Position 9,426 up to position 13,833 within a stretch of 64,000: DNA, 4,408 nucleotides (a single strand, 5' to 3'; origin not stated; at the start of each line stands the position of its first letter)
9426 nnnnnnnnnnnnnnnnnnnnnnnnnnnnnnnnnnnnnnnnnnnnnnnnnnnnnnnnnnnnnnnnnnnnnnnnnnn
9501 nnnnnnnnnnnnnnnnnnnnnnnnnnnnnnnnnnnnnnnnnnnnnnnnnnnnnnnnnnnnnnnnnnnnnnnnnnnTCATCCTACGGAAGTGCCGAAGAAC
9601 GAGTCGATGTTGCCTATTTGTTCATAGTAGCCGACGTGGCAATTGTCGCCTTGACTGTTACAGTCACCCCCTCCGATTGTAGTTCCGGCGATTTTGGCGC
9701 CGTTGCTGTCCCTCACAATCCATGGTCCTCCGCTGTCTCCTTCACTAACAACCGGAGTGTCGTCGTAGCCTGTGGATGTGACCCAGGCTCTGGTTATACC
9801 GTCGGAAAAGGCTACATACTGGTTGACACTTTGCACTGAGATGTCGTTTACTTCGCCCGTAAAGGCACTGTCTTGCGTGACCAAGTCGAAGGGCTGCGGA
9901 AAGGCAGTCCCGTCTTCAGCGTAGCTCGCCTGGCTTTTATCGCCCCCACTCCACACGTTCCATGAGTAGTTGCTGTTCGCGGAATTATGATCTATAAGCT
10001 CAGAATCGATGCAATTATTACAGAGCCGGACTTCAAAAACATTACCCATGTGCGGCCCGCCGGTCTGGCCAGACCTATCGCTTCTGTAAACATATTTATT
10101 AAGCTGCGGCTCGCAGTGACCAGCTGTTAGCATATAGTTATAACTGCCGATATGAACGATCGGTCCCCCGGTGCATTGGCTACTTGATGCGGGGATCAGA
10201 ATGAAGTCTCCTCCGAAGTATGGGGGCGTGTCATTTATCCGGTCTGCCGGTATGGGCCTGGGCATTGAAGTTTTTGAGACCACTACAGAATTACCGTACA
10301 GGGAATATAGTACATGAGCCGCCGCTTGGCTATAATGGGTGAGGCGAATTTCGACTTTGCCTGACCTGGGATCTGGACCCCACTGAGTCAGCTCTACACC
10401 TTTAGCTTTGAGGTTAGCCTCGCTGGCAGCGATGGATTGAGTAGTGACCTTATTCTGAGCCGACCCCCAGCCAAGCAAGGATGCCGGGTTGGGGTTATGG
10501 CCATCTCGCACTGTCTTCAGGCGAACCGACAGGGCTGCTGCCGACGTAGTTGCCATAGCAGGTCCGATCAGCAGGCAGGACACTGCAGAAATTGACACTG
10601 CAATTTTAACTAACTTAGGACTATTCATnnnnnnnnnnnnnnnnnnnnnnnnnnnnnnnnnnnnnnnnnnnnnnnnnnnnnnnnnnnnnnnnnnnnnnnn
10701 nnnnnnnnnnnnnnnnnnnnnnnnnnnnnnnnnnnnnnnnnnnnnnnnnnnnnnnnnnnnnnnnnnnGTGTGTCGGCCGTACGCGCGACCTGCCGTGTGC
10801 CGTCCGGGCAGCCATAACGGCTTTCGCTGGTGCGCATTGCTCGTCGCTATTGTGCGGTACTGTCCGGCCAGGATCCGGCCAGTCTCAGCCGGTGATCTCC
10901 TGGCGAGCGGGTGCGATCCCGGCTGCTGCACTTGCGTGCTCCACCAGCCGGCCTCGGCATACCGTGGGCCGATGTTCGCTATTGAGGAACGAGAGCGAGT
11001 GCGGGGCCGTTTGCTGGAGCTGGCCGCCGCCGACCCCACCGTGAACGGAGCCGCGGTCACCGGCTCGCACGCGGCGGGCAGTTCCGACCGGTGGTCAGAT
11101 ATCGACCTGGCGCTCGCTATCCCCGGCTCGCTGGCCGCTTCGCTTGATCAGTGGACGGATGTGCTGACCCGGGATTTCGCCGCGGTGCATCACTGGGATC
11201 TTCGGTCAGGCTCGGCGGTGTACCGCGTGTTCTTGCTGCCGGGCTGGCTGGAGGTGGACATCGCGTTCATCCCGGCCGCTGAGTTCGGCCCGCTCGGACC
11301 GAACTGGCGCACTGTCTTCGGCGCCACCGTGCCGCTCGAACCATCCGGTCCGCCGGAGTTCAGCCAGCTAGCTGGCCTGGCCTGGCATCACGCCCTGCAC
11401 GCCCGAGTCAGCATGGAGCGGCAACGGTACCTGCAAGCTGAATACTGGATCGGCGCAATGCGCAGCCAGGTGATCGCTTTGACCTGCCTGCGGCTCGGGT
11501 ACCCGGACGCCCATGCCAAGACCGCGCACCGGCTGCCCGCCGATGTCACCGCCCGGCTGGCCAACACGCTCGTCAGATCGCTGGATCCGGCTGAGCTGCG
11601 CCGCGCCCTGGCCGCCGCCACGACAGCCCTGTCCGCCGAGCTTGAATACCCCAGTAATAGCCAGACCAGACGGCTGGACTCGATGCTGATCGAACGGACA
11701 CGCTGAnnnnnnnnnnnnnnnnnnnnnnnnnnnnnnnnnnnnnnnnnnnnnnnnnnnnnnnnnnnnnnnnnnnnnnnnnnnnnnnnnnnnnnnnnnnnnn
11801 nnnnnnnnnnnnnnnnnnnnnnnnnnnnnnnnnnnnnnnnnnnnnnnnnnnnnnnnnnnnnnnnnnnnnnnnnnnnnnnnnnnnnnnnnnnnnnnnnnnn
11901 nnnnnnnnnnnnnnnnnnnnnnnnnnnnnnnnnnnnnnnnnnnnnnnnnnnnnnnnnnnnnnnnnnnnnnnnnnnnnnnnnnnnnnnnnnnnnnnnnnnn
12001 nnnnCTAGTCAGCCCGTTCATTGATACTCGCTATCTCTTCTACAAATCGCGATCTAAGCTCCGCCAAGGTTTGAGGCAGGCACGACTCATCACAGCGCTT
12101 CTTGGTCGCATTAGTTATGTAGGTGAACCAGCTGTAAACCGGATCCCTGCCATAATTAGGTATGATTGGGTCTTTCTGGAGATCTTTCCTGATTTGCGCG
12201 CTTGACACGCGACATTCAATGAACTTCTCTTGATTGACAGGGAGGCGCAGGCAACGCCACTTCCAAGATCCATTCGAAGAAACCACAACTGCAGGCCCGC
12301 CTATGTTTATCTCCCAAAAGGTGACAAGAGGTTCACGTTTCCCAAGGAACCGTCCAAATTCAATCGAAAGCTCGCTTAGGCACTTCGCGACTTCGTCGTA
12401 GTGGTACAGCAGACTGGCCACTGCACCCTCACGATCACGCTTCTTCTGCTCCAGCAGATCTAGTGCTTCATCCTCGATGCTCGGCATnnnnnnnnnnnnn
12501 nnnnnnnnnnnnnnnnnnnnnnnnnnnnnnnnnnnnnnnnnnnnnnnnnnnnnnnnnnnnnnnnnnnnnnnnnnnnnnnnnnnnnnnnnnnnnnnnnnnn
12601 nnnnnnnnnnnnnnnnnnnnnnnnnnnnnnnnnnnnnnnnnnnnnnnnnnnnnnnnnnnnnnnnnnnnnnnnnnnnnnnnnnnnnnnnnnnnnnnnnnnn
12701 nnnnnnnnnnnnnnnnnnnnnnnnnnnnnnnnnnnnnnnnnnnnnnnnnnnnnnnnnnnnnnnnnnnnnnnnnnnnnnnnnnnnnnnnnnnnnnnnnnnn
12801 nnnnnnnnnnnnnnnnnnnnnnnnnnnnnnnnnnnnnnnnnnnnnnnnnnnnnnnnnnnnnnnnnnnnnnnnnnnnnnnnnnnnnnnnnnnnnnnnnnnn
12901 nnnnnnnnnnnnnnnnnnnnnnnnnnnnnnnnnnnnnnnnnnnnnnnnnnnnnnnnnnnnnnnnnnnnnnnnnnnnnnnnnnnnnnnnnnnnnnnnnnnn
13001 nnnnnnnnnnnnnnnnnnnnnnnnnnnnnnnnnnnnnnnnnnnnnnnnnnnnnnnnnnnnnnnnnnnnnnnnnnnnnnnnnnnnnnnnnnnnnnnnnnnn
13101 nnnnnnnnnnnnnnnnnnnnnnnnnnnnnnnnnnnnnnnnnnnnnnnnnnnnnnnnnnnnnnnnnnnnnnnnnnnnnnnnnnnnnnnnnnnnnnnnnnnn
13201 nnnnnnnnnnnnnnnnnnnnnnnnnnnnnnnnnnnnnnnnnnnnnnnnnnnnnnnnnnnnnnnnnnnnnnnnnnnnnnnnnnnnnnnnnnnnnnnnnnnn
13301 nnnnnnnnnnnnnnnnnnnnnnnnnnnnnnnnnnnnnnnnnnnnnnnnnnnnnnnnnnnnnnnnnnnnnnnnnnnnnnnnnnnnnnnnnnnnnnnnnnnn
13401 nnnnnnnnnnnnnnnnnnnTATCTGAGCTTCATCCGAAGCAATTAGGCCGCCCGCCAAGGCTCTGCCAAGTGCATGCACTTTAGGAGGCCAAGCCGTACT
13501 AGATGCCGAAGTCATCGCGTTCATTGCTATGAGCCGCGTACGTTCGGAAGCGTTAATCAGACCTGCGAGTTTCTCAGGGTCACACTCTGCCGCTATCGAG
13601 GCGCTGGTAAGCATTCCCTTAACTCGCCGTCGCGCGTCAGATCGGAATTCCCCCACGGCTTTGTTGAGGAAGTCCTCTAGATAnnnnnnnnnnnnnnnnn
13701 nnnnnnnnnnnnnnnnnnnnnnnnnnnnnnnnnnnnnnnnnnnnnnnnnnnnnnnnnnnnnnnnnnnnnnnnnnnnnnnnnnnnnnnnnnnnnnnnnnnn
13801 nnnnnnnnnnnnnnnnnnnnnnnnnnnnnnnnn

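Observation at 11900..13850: Low-GC cargo island 2: two uncharacterized co-oriented proteins (160 aa and 314 aa) — candidate novel accessory/defense module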

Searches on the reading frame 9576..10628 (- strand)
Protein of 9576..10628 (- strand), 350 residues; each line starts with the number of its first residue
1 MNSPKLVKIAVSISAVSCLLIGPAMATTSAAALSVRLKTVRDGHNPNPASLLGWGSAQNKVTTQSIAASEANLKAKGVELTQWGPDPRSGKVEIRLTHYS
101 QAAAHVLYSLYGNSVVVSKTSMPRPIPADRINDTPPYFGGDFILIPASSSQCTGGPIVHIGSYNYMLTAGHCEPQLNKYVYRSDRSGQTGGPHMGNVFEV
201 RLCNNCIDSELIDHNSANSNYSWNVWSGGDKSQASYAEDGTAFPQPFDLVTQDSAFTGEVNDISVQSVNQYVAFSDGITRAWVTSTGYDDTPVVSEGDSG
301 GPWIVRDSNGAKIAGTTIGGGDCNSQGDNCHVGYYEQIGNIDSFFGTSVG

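Call 3: search_protein_families(library=pfam, proteins=[window:9576-10628:-], max_evalue=0.1)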
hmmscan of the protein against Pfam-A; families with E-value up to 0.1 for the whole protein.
window:9576-10628:- (350 aa): 1 family
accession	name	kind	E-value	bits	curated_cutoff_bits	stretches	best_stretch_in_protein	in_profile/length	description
PF00089.32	Trypsin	-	0.036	14.3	20.6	1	162-327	33-205/220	Trypsin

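Call 4: search_protein_families(library=padloc, proteins=[window:9576-10628:-], max_evalue=0.1)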
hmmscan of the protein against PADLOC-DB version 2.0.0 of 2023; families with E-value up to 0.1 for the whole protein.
window:9576-10628:- (350 aa): 0 families

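Call 5: search_protein_families(library=ncbifam, proteins=[window:9576-10628:-], max_evalue=0.1)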
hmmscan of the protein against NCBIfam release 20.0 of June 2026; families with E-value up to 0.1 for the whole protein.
window:9576-10628:- (350 aa): 1 family
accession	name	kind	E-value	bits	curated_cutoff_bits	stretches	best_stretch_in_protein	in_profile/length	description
NF047454.1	SphinmyaseLepto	equivalog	0.025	13.9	400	1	204-236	124-157/235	sphingomyelinase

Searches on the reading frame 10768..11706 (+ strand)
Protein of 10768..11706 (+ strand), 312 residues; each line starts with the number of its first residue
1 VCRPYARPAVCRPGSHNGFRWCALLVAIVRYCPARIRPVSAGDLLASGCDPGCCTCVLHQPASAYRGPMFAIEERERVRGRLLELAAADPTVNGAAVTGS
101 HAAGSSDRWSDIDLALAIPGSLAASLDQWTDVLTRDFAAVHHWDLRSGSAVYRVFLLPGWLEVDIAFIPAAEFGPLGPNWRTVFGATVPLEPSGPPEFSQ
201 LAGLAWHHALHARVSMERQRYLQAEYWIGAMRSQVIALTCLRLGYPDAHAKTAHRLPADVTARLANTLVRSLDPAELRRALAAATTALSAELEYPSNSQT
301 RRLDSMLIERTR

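Call 3: search_protein_families(library=pfam, proteins=[window:10768-11706:+], max_evalue=0.1)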
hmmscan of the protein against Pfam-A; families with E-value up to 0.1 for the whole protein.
window:10768-11706:+ (312 aa): 2 families
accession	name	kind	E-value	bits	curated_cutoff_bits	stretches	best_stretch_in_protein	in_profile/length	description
PF01909.29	NTP_transf_2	-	0.019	15.8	21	1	90-121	13-43/93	Nucleotidyltransferase domain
PF18765.7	Polbeta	-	0.067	13.8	26.9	0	84-121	5-42/93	Polymerase beta, Nucleotidyltransferase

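Call 4: search_protein_families(library=padloc, proteins=[window:10768-11706:+], max_evalue=0.1)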
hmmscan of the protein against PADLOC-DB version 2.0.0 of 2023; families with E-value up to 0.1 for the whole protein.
window:10768-11706:+ (312 aa): 2 families
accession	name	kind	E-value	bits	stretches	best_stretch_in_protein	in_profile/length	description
PDLC04907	PDC-S09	-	0.00061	17.9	1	77-128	12-63/114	-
PDLC04368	PDC-M05A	-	0.047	11.5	1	85-116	100-131/201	-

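Call 5: search_protein_families(library=ncbifam, proteins=[window:10768-11706:+], max_evalue=0.1)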
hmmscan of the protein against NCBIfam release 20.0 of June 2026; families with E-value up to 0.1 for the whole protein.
window:10768-11706:+ (312 aa): 1 family
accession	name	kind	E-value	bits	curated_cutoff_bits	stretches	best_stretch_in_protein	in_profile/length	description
NF047752.1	MntA_antitoxin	equivalog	0.0014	18.5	60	1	88-122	3-36/106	type VII toxin-antitoxin system MntA family adenylyltransferase antitoxin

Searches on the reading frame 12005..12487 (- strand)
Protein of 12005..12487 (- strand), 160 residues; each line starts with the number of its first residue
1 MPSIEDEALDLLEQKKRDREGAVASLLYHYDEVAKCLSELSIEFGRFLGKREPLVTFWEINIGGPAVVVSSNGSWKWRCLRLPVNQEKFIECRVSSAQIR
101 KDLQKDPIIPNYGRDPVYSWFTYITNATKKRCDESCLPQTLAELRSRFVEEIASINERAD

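Call 3: search_protein_families(library=pfam, proteins=[window:12005-12487:-], max_evalue=0.1)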
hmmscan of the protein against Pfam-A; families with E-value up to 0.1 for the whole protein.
window:12005-12487:- (160 aa): 0 families

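Call 4: search_protein_families(library=padloc, proteins=[window:12005-12487:-], max_evalue=0.1)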
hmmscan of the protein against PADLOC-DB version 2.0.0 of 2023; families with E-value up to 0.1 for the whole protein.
window:12005-12487:- (160 aa): 0 families

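Call 5: search_protein_families(library=ncbifam, proteins=[window:12005-12487:-], max_evalue=0.1)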
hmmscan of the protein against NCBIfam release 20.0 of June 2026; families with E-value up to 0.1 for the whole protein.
window:12005-12487:- (160 aa): 0 families

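Call 10: find_homologous_proteins(query=window:12005-12487:-)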
Query window:12005-12487:-: 44 candidates shared short words with the query, none scored E <= 0.001.

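Call 31: search_protein_representatives(protein=window:12005-12487:-)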
Query: 160 residues. Proteins with E-value up to 0.001 (for the whole library): 0; up to 1e-10: 0; up to 1e-30: 0. The best 0 are listed.

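Call 40: predict_structure(protein=window:12005-12487:-)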
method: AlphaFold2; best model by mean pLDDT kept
length: 160 residues; sequences in the alignment: 1
mean_pLDDT: 40.6   pTM: 0.23
mean pLDDT of the five models: 40.6, 39.5, 39.3, 39.3, 36.7
residues with pLDDT >= 90: 0; 70-90: 9; 50-70: 9; < 50: 142
segments of 3 or more residues with pLDDT < 50: 19-160
pLDDT, mean of each block of 10 residues (from residue 1): 73 58 31 37 36 31 32 34 36 42 40 34 41 43 46 37
secondary structure, 60 per line:
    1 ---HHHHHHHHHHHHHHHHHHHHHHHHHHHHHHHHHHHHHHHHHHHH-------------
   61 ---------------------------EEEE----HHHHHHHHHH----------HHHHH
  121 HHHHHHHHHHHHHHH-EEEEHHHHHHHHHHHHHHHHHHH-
elements in order: H4-47 E88-91 H96-105 H116-135 E137-140 H141-159

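Call 73: search_solved_structures(query=window:12005-12487:-, max_evalue=10)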
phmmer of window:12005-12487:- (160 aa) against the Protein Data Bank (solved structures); distinct sequences matched with E-value up to 10: 0.

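Call 87: search_dna_similar(query=window:12005-12487:-, collection=plasmids, mode=protein, max_evalue=1, max_rows=8)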
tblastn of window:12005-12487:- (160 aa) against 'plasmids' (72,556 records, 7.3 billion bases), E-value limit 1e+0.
No match.

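Call 88: search_dna_similar(query=window:12005-12487:-, collection=phages, mode=protein, max_evalue=1, max_rows=8)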
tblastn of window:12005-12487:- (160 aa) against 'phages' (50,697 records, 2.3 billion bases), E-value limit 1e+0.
No match.

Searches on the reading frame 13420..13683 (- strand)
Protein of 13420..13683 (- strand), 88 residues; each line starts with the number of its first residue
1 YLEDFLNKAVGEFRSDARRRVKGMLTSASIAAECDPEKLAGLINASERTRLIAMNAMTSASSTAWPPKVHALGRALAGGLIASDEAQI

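Call 83: search_solved_structures(query=A2, max_evalue=10, show_alignments=2)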
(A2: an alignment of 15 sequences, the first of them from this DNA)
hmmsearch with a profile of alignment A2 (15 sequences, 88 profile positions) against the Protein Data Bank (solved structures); distinct sequences matched with E-value up to 10: 0.
